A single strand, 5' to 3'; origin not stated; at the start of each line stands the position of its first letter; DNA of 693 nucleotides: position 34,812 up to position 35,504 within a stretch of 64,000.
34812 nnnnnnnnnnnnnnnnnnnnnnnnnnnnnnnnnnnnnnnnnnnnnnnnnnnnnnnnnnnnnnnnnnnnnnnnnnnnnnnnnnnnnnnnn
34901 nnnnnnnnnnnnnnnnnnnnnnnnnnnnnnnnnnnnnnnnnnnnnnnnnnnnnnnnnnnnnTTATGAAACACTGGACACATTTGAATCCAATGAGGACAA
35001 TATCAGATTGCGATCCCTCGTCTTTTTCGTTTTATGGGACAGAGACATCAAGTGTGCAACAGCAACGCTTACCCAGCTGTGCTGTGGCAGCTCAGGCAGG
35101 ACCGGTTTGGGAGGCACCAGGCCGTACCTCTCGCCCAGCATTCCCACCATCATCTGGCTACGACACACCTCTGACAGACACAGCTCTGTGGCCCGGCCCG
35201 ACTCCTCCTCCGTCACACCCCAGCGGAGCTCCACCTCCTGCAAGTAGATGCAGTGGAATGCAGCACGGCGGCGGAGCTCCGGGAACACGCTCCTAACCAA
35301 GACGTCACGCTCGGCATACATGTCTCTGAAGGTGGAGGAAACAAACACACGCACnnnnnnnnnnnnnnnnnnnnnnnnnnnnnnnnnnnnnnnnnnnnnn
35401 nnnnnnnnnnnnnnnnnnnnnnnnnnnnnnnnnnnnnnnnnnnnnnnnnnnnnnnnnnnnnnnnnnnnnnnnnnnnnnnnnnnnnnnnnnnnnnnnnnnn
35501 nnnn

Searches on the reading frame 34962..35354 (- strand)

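Call 32: search_protein_families(library=pfam, max_evalue=0.01, proteins=[window:34962-35354:-])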
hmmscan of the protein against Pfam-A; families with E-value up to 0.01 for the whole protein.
window:34962-35354:- (130 aa): 1 family
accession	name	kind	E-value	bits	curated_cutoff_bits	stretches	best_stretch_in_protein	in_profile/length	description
PF13271.11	DUF4062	-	2.8e-12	47.1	24.7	1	2-82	1-69/82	Domain of unknown function (DUF4062)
